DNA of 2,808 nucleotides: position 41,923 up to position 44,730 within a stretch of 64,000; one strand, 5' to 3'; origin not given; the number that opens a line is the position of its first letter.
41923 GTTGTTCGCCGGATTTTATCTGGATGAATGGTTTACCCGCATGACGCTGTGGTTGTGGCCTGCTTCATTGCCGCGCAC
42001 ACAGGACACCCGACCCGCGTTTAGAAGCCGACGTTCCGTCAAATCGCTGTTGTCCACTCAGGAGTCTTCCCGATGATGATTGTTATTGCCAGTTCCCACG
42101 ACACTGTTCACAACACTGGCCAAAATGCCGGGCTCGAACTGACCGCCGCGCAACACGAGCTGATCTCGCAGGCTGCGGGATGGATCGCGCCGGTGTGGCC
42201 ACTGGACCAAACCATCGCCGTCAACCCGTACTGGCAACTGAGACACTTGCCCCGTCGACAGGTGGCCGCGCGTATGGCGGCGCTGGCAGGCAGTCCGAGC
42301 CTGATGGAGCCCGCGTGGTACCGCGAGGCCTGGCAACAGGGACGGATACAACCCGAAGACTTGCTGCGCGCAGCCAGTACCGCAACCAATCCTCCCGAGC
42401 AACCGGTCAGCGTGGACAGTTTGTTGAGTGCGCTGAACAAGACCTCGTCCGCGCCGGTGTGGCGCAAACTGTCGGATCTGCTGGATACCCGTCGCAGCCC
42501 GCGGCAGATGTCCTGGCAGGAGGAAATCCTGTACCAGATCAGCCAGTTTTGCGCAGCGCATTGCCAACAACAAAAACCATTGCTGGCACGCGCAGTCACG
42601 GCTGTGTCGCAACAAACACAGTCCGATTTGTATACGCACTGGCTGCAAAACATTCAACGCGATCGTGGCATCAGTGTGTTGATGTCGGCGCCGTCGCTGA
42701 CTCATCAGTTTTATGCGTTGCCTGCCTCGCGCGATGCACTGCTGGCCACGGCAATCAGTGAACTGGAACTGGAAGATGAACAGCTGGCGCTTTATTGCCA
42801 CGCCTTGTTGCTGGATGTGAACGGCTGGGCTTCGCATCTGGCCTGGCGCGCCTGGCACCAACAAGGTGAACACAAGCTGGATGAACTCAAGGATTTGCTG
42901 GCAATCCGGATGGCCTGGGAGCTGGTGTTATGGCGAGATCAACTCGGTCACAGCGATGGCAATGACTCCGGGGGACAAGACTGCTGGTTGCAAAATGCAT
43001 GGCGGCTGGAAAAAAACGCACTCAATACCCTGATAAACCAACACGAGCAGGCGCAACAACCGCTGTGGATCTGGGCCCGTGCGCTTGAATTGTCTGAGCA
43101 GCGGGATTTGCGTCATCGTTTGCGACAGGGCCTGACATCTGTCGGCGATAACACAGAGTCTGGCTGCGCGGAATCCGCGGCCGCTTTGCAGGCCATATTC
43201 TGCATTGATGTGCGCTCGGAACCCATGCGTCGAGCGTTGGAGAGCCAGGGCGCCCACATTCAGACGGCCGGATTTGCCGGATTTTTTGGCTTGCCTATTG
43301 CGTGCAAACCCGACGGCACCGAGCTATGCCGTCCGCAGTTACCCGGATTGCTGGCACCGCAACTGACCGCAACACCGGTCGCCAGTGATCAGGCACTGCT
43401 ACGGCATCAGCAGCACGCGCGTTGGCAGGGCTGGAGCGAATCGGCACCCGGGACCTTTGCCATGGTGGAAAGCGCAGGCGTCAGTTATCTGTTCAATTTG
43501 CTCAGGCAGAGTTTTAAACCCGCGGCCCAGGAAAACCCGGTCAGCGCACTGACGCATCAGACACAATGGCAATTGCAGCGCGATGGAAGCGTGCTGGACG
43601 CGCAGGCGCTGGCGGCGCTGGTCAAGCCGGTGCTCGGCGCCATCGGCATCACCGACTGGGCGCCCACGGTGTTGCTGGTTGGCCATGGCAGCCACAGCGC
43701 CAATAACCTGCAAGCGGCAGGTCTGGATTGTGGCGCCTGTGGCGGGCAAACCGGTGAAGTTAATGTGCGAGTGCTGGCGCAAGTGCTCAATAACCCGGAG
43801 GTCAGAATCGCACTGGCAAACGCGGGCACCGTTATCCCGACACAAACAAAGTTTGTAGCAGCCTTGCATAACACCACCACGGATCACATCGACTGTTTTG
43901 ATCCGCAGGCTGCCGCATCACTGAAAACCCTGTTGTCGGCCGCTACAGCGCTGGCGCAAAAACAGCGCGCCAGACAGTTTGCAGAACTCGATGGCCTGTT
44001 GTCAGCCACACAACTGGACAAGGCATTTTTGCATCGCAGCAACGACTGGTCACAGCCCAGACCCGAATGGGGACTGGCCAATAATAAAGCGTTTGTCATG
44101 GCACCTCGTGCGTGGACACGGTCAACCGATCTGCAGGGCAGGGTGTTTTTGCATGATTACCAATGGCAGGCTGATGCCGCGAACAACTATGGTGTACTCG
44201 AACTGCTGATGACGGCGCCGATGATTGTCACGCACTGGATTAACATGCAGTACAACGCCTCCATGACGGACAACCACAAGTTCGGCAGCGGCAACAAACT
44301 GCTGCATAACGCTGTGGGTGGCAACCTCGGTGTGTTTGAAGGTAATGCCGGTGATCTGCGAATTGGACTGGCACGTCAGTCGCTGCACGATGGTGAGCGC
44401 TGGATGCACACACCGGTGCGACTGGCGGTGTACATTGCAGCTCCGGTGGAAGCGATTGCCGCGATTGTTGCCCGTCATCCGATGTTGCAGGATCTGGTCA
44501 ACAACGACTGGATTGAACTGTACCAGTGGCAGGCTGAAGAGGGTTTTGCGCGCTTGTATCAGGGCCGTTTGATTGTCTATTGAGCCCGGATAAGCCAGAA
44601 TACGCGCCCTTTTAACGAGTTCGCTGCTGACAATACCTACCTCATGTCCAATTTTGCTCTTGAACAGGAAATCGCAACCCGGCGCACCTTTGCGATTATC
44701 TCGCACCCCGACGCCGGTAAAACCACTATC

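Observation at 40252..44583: DabB-DabA (DAB) energy-coupled inorganic carbon pump with its own divergent LysR regulator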

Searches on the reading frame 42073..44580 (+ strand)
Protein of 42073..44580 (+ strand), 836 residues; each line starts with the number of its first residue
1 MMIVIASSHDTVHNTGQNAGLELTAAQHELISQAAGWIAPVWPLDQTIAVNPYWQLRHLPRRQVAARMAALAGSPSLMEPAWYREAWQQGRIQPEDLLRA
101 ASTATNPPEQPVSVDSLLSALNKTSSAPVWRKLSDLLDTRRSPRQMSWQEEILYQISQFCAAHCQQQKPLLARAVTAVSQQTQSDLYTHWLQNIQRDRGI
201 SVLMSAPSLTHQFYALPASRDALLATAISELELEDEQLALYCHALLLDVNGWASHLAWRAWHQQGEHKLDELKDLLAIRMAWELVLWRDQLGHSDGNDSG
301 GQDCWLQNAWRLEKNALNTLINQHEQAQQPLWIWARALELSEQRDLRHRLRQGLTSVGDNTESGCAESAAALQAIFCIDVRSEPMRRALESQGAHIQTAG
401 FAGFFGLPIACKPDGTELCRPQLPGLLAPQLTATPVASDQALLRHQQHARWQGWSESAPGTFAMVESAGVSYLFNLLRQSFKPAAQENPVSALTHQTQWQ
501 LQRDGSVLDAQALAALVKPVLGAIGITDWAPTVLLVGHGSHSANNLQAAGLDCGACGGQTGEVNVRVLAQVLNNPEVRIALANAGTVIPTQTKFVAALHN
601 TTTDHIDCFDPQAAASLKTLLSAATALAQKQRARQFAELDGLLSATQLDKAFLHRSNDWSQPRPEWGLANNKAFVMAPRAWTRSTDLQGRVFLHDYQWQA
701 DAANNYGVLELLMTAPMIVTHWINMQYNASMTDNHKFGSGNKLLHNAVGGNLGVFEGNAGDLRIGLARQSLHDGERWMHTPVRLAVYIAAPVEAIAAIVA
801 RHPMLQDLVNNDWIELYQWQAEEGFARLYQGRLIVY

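Call 6: search_protein_families(library=pfam, proteins=[window:42073-44580:+])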
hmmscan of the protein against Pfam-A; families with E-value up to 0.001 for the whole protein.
window:42073-44580:+ (836 aa): 1 family
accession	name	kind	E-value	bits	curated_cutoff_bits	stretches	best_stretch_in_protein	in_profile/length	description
PF10070.14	DabA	-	5.3e-221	736.5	25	1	31-814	1-747/747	Probable inorganic carbon transporter subunit DabA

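Call 7: search_protein_families(library=ncbifam, proteins=[window:42073-44580:+])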
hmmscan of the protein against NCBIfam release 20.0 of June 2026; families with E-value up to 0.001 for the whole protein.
window:42073-44580:+ (836 aa): 0 families

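Call 10: find_homologous_proteins(query=window:42073-44580:+, max_evalue=1e-10)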
Query window:42073-44580:+ (836 aa): 4170 proteins with E <= 1e-10 among 8000 candidates; the best 120 are listed.
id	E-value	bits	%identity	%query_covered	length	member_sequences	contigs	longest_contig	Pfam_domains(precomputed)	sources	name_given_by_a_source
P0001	0.0e+0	1454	79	97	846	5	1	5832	PF10070.15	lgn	-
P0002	0.0e+0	1235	70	97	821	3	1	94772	PF10070.15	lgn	-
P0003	0.0e+0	1209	69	97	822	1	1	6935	PF10070.15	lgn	-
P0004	7.5e-258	876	53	96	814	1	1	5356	PF10070.15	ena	-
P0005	3.1e-256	871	51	97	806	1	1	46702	PF10070.15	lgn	-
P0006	6.4e-253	860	53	94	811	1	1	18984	PF10070.15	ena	-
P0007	2.0e-252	858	50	98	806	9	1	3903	PF10070.15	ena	-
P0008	2.2e-252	858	52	96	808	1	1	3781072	PF10070.15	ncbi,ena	-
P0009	8.2e-252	856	52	97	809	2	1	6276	PF10070.15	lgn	-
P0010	1.4e-251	855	52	97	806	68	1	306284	PF10070.15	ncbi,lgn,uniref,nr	ncbi:DUF2309 domain-containing protein [Shewanella sp. SR43-4]|uniref:YbcC family protein n=1 Tax=Sh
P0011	9.0e-250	849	50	96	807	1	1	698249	PF10070.15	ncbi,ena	-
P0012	1.9e-249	848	51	97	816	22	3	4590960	PF10070.15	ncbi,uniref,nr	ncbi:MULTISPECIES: YbcC family protein [Marinomonas]|uniref:Probable inorganic carbon transporter su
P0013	5.4e-249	847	51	96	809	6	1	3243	PF10070.15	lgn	-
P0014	1.0e-248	846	51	97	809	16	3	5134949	PF10070.15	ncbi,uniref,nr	ncbi:YbcC family protein [Shewanella psychromarinicola]|uniref:Probable inorganic carbon transporter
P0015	1.2e-248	846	51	97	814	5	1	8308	PF10070.15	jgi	jgi:uncharacterized protein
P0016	1.6e-248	845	51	97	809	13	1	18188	PF10070.15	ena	-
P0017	1.7e-247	842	52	97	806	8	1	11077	PF10070.15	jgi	jgi:uncharacterized protein YbcC (UPF0753/DUF2309 family)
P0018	3.1e-247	841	51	97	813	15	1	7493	PF10070.15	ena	-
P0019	4.2e-247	841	51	97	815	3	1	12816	PF10070.15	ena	-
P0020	9.2e-247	839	52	96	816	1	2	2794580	PF10070.15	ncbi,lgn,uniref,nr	ncbi:hypothetical protein SAMN05216203_1833 [Marinobacter daqiaonensis]|uniref:Probable inorganic ca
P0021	6.1e-245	833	52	97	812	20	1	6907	PF10070.15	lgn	-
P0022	7.9e-245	833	49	98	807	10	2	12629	PF10070.15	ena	-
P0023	2.6e-244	831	50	100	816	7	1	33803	PF10070.15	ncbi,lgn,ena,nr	ncbi:MAG: DUF2309 domain-containing protein [Reinekea sp.]|nr:DUF2309 domain-containing protein [Rei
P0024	6.7e-243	827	51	97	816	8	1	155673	PF10070.15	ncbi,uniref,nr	ncbi:YbcC family protein [Pseudoalteromonas rubra]|uniref:YbcC family protein n=1 Tax=Pseudoalteromo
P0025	7.2e-243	827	49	97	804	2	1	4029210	PF10070.15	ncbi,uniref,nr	ncbi:DUF2309 domain-containing protein [Shewanella aestuarii]|uniref:Probable inorganic carbon trans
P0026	3.4e-241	821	51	97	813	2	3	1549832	PF10070.15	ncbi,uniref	ncbi:YbcC family protein [Salinispirillum marinum]|uniref:Probable inorganic carbon transporter subu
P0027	1.4e-240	819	50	97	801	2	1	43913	PF10070.15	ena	-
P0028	2.0e-240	818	49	98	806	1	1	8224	PF10070.15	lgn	-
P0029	7.5e-239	813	50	96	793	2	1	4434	PF10070.15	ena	-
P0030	2.0e-238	812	48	98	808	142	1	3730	PF10070.15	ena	-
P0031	3.5e-238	811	48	98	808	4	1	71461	PF10070.15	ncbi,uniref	ncbi:YbcC family protein [Pseudoalteromonas tetraodonis]|uniref:YbcC family protein n=1 Tax=Pseudoal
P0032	4.1e-238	811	50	97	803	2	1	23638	PF10070.15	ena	-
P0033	6.3e-238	810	48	98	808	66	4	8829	PF10070.15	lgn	-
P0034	7.1e-238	810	48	98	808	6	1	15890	PF10070.15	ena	-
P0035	7.9e-238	810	48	98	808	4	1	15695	PF10070.15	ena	-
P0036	1.2e-237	809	48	98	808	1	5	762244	PF10070.15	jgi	jgi:uncharacterized protein YbcC (UPF0753/DUF2309 family)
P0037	3.0e-237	808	48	98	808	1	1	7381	PF10070.15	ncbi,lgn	ncbi:MAG: DUF2309 domain-containing protein [Pseudomonadota bacterium]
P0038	5.0e-237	807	49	97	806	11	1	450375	PF10070.15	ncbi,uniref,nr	ncbi:DUF2309 domain-containing protein [Pseudoalteromonas sp. KS88]|uniref:YbcC family protein n=1 T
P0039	5.4e-237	807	47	97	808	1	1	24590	PF10070.15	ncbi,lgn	-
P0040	1.2e-236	806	49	97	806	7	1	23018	PF10070.15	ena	-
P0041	2.6e-236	805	48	98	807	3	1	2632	PF10070.15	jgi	jgi:uncharacterized protein YbcC (UPF0753/DUF2309 family)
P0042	4.1e-236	804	49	97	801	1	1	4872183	PF10070.15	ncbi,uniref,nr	ncbi:YbcC family protein [Planctobacterium marinum]|uniref:Probable inorganic carbon transporter sub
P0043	5.7e-236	804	50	97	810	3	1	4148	PF10070.15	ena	-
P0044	1.0e-234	800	49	97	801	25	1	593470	PF10070.15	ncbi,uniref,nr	ncbi:DUF2309 domain-containing protein [Pseudoalteromonas sp. CO325X]|uniref:YbcC family protein n=1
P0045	4.7e-233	794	49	97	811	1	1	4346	PF10070.15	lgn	-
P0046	7.3e-233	793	50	97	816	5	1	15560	PF10070.15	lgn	-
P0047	4.1e-232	791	49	95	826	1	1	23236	PF10070.15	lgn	-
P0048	4.7e-232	791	49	97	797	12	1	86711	PF10070.15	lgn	-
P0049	1.9e-231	789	50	97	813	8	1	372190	PF10070.15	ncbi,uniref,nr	ncbi:hypothetical protein PRUB_a3785 [Pseudoalteromonas rubra]|uniref:Probable inorganic carbon tran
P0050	2.4e-231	788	49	96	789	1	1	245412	PF10070.15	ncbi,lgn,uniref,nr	ncbi:YbcC family protein [Marinomonas pollencensis]|uniref:Probable inorganic carbon transporter sub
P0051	5.6e-231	787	49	95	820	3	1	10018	PF10070.15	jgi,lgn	jgi:uncharacterized protein YbcC (UPF0753/DUF2309 family)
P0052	1.5e-230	786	48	97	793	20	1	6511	PF10070.15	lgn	-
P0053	4.1e-230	784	48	98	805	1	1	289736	PF10070.15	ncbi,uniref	ncbi:YbcC family protein [Alteromonas sp. CYL-A6]|uniref:YbcC family protein n=1 Tax=Alteromonas nit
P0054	1.9e-229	782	48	99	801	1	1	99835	PF10070.15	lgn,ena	-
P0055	4.3e-229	781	48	97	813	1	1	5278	PF10070.15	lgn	-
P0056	1.3e-228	779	49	97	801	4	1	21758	PF10070.15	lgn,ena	-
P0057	2.2e-228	779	50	97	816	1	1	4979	PF10070.15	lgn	-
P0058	2.4e-228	779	48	97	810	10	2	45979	PF10070.15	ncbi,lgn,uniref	ncbi:MAG: DUF2309 domain-containing protein [Marinomonas sp.]|uniref:DUF2309 domain-containing prote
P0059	6.7e-228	777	49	97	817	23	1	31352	PF10070.15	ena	-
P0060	1.8e-227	776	49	97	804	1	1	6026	PF10070.15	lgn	-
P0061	1.8e-227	776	49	96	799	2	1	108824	PF10070.15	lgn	-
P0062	2.5e-227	775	48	96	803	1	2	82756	PF10070.15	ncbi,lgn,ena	-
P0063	3.9e-227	774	48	97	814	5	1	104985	PF10070.15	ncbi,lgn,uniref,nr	ncbi:YbcC family protein [Marinomonas spartinae]|uniref:YbcC family protein n=1 Tax=Marinomonas spar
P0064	5.0e-227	774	48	97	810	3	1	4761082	PF10070.15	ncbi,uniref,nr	ncbi:DUF2309 domain-containing protein [Marinomonas sp. CT5]|uniref:DUF2309 domain-containing protei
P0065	6.8e-227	774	48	96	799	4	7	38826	PF10070.15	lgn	-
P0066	1.5e-226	773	49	97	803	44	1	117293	PF10070.15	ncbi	-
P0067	4.5e-226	771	47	97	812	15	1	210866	PF10070.15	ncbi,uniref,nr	ncbi:DUF2309 domain-containing protein [Marinomonas sp. BSi20584]|uniref:DUF2309 domain-containing p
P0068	7.2e-226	770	48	95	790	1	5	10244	PF10070.15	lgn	-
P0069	9.7e-226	770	48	97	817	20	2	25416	PF10070.15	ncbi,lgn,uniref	ncbi:MAG: YbcC family protein [Marinomonas foliarum]|uniref:YbcC family protein n=1 Tax=Marinomonas 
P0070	1.2e-225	770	48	94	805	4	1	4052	PF10070.15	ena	-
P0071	1.3e-225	769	49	96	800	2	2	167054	PF10070.15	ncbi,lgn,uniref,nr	ncbi:hypothetical protein MAQ5080_01504 [Marinomonas aquimarina]|uniref:Probable inorganic carbon tr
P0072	3.7e-225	768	49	96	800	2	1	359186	PF10070.15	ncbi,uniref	ncbi:YbcC family protein [Marinomonas fungiae]|uniref:YbcC family protein n=1 Tax=Marinomonas fungia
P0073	4.1e-225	768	48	97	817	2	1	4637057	PF10070.15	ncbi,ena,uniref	ncbi:YbcC family protein [Marinomonas sp.]|uniref:YbcC family protein n=1 Tax=Marinomonas sp. TaxID=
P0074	5.3e-225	767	48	97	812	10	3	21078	PF10070.15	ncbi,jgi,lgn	ncbi:MAG: hypothetical protein ACI8Q3_000780 [Marinomonas primoryensis]|jgi:uncharacterized protein 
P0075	1.8e-224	766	48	97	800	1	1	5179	PF10070.15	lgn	-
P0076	4.0e-224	765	48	96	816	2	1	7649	PF10070.15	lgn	-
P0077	8.8e-224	763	48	97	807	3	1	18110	PF10070.15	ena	-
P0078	2.8e-223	762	47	97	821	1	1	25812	PF10070.15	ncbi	-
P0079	4.3e-223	761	48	97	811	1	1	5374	PF10070.15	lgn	-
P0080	6.0e-223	761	48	97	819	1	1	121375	PF10070.15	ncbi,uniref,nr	ncbi:DUF2309 domain-containing protein [Marinomonas sp. A79]|uniref:Probable inorganic carbon transp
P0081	2.1e-222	759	48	97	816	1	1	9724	PF10070.15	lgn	-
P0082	4.9e-222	758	49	97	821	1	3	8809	PF10070.15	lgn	-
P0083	7.1e-222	757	49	98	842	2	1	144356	PF10070.15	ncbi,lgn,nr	ncbi:DUF2309 family protein [Halomonas alkaliantarctica]|nr:DUF2309 family protein [Halomonas alkali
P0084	1.0e-221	757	48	98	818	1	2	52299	PF10070.15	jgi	jgi:uncharacterized protein YbcC (UPF0753/DUF2309 family)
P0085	1.5e-221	756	48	96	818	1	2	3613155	PF10070.15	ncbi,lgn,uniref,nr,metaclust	ncbi:YbcC family protein [Nitrococcus mobilis]|uniref:Probable inorganic carbon transporter subunit 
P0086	1.8e-221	756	48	96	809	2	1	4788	PF10070.15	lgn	-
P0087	2.8e-221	755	50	96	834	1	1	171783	PF10070.15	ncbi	ncbi:MAG: DUF2309 domain-containing protein [Pseudomonadales bacterium]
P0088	3.5e-221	755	48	97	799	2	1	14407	PF10070.15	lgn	-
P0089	6.5e-221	754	49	95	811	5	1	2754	PF10070.15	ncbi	-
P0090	8.5e-220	750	49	97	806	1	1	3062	PF10070.15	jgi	jgi:uncharacterized protein YbcC (UPF0753/DUF2309 family)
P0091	1.3e-219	750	48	97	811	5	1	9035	PF10070.15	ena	-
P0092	1.7e-219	749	50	95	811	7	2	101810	PF10070.15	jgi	-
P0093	2.0e-219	749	48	95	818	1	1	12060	PF10070.15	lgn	-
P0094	2.4e-219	749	48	95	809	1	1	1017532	PF10070.15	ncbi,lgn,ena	-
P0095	2.6e-219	749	46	98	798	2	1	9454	PF10070.15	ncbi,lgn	-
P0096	3.6e-219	748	49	97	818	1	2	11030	PF10070.15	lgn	-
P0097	7.0e-219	747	49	98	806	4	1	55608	PF10070.15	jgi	jgi:uncharacterized protein YbcC (UPF0753/DUF2309 family)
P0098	8.1e-219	747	46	96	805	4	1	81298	PF10070.15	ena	-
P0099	1.6e-218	746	49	96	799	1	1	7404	PF10070.15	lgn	-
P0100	1.9e-218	746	47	97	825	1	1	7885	PF10070.15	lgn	-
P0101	3.3e-218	745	49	95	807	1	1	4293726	PF10070.15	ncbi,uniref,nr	ncbi:DUF2309 domain-containing protein [Bacterioplanes sanyensis]|uniref:Probable inorganic carbon t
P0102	9.5e-218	743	50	96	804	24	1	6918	PF10070.15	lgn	-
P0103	1.2e-217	743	46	95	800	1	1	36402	PF10070.15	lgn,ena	-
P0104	1.2e-217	743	49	95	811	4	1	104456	PF10070.15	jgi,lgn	jgi:hypothetical protein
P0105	1.6e-217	743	46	96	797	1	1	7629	PF10070.15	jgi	jgi:uncharacterized protein YbcC (UPF0753/DUF2309 family)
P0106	2.2e-217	742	49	96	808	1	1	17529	PF10070.15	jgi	jgi:uncharacterized protein YbcC (UPF0753/DUF2309 family)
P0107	2.9e-217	742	46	96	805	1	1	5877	PF10070.15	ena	-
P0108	5.8e-217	741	49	96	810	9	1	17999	PF10070.15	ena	-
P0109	6.4e-217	741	49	96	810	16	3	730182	PF10070.15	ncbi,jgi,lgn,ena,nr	ncbi:MAG: DUF2309 domain-containing protein [Thalassobium sp.]|nr:MAG: DUF2309 domain-containing pro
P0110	8.0e-217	740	48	97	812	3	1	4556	PF10070.15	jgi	jgi:uncharacterized protein YbcC (UPF0753/DUF2309 family)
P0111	1.6e-216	739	48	95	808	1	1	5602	PF10070.15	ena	-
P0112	2.2e-216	739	48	95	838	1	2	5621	PF10070.15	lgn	-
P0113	2.7e-216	739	49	95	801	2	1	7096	PF10070.15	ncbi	-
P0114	2.8e-216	739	47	98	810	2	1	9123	PF10070.15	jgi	-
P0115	7.3e-216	737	46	95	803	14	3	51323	PF10070.15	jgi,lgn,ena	-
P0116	1.5e-215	736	47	97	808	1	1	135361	PF10070.15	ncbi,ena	-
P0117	1.6e-215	736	47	97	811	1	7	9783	PF10070.15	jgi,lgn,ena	-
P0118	1.9e-215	736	48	95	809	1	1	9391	PF10070.15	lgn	-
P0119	4.2e-215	735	48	95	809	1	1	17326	PF10070.15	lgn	-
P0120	5.8e-215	734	47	97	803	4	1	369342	PF10070.15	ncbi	-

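Call 11: search_solved_structures(query=window:42073-44580:+, max_evalue=0.01)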
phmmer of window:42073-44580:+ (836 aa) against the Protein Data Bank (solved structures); distinct sequences matched with E-value up to 0.01: 1.
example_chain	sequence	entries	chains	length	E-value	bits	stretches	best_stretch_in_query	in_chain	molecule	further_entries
9rd0_A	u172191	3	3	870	3.6e-145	488.4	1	29-817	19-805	Probable inorganic carbon transporter subunit DabA2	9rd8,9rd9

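Call 18: search_solved_structures(query=window:42073-44580:+, max_evalue=0.01, show_alignments=1)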
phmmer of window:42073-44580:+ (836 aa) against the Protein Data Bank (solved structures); distinct sequences matched with E-value up to 0.01: 1.
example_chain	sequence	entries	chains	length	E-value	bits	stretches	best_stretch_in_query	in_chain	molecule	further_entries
9rd0_A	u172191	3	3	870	3.6e-145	488.4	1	29-817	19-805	Probable inorganic carbon transporter subunit DabA2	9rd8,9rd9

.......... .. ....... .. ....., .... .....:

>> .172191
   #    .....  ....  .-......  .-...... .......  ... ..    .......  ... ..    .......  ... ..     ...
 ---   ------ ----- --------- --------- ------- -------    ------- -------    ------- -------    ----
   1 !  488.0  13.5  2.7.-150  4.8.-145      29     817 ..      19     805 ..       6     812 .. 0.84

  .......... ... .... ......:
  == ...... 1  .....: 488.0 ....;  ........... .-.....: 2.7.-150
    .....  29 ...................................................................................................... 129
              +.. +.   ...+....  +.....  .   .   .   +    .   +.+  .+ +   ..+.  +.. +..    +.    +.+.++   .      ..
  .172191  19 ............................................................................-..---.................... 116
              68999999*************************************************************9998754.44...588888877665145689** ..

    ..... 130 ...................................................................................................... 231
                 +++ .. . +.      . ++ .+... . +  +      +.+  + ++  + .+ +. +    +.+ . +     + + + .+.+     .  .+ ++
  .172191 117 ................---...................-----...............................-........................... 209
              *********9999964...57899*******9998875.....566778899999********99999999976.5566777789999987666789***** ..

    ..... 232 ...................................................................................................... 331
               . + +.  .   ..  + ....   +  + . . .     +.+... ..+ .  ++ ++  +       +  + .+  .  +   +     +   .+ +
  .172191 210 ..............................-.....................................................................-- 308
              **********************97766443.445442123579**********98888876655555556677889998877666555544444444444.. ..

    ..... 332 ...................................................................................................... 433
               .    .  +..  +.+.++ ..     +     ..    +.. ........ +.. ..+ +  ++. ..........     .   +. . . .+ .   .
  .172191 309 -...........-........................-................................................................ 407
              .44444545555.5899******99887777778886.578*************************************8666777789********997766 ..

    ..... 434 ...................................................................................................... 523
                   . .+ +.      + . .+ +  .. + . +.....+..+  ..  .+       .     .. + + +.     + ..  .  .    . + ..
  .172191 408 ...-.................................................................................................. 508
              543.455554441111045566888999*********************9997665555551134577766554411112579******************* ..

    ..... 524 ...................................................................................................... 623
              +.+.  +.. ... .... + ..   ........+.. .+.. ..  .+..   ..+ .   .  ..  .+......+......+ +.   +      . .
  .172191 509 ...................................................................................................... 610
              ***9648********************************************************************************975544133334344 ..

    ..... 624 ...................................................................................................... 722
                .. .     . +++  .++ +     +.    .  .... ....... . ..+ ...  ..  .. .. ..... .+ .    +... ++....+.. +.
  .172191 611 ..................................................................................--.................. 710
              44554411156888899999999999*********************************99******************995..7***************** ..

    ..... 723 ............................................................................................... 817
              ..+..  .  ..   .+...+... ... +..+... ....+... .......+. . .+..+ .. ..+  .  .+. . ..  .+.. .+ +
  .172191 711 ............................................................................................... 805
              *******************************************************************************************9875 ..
